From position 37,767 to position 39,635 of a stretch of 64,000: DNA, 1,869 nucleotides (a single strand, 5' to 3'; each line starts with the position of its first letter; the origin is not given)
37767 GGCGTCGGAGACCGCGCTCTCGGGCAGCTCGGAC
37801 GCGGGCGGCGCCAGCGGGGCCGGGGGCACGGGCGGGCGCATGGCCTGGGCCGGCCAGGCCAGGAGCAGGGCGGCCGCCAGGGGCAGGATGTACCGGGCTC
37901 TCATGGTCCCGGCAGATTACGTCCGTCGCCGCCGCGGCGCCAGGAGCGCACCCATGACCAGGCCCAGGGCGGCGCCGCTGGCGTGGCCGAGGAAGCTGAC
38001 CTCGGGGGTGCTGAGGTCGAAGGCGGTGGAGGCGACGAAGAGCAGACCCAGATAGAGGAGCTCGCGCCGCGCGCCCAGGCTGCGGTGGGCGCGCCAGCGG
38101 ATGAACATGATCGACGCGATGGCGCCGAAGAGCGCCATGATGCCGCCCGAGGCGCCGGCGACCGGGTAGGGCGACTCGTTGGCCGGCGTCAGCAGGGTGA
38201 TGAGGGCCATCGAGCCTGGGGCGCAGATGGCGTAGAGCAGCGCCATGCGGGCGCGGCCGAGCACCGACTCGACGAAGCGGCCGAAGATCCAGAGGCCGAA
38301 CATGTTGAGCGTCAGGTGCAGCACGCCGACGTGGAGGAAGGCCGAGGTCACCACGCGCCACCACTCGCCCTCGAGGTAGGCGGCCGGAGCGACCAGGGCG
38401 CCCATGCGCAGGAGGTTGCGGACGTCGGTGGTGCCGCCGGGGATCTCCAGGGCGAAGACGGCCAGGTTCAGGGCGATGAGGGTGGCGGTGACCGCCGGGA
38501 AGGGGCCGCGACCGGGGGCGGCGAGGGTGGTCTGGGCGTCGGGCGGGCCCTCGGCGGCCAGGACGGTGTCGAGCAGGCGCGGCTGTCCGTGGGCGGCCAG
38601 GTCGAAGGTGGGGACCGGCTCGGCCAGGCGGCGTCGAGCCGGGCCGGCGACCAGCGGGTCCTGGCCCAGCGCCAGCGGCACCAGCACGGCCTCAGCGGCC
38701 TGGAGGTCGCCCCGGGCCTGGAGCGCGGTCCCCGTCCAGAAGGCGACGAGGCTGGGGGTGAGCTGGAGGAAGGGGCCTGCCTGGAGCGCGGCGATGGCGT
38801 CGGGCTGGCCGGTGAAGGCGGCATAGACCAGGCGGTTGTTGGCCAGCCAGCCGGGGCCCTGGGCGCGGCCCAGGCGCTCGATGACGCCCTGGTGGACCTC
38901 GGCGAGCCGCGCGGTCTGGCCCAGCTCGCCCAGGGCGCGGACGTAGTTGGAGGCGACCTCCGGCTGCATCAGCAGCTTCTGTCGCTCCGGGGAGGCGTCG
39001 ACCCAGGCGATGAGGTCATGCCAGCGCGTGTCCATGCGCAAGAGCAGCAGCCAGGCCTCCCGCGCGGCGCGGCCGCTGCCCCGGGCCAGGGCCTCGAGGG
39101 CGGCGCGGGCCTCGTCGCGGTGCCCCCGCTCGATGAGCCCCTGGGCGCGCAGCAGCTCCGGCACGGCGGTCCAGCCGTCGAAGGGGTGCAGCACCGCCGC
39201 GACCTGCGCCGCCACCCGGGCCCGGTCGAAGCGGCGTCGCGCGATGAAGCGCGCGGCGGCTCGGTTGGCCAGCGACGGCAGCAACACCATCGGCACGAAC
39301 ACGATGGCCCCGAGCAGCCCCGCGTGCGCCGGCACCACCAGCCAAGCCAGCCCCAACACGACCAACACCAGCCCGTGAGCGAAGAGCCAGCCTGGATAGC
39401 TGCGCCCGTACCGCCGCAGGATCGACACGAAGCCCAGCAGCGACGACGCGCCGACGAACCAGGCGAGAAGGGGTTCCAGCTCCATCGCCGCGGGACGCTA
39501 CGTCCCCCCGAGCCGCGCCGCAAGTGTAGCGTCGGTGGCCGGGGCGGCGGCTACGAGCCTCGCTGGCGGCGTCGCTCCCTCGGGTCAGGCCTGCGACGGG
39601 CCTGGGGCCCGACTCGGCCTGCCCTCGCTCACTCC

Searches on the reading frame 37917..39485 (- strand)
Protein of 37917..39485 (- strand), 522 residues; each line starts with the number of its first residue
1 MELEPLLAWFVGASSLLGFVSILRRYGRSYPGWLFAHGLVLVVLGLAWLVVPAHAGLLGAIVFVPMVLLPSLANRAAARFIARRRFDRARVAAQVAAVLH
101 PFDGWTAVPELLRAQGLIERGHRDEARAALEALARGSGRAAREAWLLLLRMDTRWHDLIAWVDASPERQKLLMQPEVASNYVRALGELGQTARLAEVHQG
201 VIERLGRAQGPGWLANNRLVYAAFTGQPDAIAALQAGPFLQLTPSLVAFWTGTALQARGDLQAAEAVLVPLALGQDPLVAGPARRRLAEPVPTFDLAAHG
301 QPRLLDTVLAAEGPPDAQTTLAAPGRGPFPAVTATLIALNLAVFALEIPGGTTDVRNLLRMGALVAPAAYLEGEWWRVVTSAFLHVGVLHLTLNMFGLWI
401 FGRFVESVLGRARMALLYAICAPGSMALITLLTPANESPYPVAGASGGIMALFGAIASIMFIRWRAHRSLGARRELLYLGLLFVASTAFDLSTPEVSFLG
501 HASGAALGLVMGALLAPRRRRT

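Call 22: search_protein_families(library=pfam, max_evalue=0.001, proteins=[window:37917-39485:-])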
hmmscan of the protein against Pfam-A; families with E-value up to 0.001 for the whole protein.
window:37917-39485:- (522 aa): 1 family
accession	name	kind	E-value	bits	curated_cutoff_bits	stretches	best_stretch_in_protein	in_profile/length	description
PF01694.28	Rhomboid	-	6.2e-30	104.7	22.6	1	373-517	2-142/143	Rhomboid domain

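Call 81: search_protein_families(library=ncbifam, max_evalue=0.01, proteins=[window:37917-39485:-])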
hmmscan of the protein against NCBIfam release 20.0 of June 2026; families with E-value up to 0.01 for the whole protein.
window:37917-39485:- (522 aa): 3 families
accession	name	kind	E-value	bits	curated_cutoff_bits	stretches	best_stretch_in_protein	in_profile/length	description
TIGR03902.1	rhom_GG_sort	equivalog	3.6e-14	53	84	1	368-503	9-144/154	rhombosortase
NF008155.0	PRK10907.1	equivalog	7.2e-12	45.2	335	1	332-514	96-267/276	rhomboid family intramembrane serine protease GlpG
TIGR04239.1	rhombo_GlpG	equivalog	1.6e-10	41.2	250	1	332-514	96-267/271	rhomboid family intramembrane serine protease GlpG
